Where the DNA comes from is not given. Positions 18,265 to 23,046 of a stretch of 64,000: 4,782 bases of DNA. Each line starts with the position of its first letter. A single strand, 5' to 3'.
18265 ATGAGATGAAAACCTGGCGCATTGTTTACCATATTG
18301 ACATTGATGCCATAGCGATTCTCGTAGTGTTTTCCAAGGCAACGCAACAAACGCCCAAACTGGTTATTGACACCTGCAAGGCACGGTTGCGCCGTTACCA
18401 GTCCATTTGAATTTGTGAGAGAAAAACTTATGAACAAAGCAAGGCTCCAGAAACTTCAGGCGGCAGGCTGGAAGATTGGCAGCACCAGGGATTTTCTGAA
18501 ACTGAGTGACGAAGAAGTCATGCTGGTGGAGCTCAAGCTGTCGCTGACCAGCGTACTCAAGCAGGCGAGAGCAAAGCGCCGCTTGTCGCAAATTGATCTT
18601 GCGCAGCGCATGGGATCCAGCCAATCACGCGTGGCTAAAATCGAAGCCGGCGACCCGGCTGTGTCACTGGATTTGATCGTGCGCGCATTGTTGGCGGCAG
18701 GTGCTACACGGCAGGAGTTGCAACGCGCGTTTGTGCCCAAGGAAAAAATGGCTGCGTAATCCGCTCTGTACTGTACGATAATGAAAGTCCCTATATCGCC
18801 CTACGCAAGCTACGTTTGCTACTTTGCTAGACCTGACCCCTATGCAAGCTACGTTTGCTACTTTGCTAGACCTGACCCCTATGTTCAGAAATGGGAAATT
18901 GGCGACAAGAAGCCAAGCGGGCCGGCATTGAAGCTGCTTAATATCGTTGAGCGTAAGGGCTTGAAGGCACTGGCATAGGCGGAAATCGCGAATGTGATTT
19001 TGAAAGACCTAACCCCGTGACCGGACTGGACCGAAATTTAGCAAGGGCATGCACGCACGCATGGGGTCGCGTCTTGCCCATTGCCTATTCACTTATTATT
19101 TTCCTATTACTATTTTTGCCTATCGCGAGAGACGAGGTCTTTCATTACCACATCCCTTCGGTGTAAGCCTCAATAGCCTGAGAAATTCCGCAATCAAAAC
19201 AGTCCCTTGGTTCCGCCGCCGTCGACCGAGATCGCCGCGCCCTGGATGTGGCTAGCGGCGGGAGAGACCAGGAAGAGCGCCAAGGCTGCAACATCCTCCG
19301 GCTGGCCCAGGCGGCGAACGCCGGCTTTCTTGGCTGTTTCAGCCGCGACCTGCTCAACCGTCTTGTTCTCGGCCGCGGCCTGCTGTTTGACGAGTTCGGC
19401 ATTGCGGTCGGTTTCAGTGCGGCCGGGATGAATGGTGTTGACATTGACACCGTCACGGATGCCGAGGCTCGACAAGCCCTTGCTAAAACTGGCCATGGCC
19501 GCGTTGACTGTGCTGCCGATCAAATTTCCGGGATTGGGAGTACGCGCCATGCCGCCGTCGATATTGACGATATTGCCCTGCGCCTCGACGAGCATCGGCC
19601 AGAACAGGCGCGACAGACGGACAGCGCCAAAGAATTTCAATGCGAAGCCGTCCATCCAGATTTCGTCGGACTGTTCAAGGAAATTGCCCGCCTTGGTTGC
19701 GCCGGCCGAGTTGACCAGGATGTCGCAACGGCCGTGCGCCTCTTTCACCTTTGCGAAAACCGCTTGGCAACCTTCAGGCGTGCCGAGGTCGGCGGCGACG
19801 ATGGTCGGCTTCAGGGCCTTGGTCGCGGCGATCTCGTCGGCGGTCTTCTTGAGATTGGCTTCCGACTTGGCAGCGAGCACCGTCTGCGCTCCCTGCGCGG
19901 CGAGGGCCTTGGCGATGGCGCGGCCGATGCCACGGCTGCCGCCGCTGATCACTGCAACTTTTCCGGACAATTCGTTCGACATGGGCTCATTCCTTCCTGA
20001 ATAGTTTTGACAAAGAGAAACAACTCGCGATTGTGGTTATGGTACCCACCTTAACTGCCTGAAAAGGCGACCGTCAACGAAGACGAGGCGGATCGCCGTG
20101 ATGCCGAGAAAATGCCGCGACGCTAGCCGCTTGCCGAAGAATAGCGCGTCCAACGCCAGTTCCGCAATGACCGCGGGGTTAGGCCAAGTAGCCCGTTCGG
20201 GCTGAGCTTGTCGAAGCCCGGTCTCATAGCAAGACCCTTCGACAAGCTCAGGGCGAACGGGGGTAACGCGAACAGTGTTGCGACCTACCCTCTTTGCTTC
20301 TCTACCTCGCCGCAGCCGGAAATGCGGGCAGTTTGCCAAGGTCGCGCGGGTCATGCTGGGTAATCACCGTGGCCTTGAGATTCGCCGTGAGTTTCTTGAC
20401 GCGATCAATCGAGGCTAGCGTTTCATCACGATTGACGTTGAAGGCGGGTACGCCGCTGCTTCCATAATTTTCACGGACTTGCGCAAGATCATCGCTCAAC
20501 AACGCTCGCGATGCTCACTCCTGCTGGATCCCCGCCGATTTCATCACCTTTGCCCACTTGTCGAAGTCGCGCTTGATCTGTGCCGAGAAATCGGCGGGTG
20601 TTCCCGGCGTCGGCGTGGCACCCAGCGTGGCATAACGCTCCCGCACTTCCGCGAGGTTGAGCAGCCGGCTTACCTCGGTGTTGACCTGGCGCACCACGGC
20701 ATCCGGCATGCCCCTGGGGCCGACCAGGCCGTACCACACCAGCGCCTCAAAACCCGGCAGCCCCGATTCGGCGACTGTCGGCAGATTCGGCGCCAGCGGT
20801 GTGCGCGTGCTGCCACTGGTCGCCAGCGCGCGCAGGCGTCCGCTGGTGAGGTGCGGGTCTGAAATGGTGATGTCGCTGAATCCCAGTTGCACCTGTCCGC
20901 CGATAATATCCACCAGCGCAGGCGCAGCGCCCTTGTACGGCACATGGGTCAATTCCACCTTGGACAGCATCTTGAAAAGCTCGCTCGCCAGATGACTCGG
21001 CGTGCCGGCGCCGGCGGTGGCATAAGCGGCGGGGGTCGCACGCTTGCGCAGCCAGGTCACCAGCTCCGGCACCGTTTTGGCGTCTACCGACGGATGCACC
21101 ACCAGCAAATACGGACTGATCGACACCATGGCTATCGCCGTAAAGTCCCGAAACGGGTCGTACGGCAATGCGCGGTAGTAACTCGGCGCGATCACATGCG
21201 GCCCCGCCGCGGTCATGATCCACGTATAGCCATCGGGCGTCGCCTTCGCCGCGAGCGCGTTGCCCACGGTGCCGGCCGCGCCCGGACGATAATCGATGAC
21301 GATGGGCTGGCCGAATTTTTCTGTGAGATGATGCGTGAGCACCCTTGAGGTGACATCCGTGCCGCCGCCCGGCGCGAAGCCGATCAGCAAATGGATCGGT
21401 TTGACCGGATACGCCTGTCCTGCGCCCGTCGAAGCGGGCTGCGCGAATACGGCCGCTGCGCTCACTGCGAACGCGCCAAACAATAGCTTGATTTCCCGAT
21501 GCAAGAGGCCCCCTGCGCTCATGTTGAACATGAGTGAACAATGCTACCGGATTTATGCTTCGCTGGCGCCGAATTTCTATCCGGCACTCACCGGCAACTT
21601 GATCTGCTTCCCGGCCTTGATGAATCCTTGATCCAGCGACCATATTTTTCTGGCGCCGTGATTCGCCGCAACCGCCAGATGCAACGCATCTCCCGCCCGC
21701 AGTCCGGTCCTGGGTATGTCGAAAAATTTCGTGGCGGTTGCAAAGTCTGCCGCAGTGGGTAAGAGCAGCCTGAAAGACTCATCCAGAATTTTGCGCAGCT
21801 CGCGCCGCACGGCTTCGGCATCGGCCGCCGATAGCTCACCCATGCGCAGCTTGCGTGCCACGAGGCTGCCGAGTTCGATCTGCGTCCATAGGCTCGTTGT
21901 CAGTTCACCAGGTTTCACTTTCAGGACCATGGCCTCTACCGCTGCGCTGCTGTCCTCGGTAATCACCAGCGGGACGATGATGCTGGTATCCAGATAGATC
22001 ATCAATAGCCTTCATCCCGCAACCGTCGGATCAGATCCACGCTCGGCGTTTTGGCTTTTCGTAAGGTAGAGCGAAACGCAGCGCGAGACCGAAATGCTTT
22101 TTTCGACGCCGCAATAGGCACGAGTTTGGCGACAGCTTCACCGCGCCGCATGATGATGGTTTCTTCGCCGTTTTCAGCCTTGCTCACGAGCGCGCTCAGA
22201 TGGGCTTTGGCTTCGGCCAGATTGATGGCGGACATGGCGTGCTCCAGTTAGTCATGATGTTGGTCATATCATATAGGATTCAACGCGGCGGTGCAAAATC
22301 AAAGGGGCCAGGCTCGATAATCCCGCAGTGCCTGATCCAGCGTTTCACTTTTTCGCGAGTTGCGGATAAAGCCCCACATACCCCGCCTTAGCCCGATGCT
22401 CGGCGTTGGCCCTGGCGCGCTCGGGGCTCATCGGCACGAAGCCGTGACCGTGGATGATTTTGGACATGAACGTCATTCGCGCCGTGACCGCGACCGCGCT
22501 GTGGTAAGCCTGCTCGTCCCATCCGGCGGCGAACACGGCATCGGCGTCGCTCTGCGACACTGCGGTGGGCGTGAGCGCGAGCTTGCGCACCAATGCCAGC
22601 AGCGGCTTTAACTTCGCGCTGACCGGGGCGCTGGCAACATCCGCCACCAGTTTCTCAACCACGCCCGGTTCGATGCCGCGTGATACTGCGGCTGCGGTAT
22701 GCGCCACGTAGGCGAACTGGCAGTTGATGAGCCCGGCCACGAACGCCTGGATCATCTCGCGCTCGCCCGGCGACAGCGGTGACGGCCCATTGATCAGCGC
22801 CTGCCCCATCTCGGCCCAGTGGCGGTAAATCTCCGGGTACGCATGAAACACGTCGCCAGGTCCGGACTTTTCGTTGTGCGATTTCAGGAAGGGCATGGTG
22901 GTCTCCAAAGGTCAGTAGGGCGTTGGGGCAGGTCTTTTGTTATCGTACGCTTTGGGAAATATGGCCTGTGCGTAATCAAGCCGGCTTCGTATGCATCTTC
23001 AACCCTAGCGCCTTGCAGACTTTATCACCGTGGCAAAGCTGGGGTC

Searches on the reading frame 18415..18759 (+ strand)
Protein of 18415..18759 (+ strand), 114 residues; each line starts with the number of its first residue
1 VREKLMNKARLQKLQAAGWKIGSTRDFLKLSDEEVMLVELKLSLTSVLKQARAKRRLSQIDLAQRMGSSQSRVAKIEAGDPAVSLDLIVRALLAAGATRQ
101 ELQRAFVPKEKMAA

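Call 63: search_protein_families(library=pfam, proteins=[window:18415-18759:+], max_evalue=0.01)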
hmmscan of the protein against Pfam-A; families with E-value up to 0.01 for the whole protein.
window:18415-18759:+ (114 aa): 5 families
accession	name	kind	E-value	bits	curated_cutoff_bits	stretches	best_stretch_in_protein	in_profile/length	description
PF01381.28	HTH_3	-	1.1e-09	38.6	23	1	48-92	1-45/55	Helix-turn-helix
PF13560.12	HTH_31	-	1.8e-08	35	27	1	47-104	5-63/64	Helix-turn-helix domain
PF13744.12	HTH_37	-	0.00051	20.2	27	1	31-96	8-72/80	Helix-turn-helix domain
PF13443.12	HTH_26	-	0.00082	20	22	1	48-88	2-43/63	Cro/C1-type HTH DNA-binding domain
PF13413.12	HTH_25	-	0.0045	17.2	24.6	1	48-82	2-36/62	Helix-turn-helix domain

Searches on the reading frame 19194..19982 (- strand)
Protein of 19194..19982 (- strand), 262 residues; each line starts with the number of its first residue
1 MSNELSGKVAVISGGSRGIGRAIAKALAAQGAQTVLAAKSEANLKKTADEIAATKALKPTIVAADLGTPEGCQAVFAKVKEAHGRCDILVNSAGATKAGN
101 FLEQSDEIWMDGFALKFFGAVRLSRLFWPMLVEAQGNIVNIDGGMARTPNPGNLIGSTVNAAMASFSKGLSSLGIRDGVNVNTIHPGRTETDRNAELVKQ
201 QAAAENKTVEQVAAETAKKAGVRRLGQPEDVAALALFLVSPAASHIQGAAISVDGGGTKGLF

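Call 63: search_protein_families(library=pfam, proteins=[window:19194-19982:-], max_evalue=0.01)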
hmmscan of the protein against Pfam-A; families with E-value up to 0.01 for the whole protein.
window:19194-19982:- (262 aa): 4 families
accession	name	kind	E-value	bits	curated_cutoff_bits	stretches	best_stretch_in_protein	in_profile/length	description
PF13561.12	adh_short_C2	-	9.3e-44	150.2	27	1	17-257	6-235/236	Enoyl-(Acyl carrier protein) reductase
PF00106.31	adh_short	-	2.9e-40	138.3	26.6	1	8-201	1-194/195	short chain dehydrogenase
PF08659.16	KR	-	9.2e-11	42.4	22.6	1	11-127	4-123/180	KR domain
PF01370.27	Epimerase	-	0.00034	20.5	20.9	1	11-112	2-91/240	NAD dependent epimerase/dehydratase family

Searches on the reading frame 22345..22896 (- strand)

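Call 63: search_protein_families(library=pfam, proteins=[window:22345-22896:-], max_evalue=0.01)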
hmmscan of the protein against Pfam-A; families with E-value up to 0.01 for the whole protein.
window:22345-22896:- (183 aa): 1 family
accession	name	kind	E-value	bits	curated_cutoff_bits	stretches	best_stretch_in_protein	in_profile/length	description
PF02627.25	CMD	-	5.1e-08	33.3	23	1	21-92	1-71/84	Carboxymuconolactone decarboxylase family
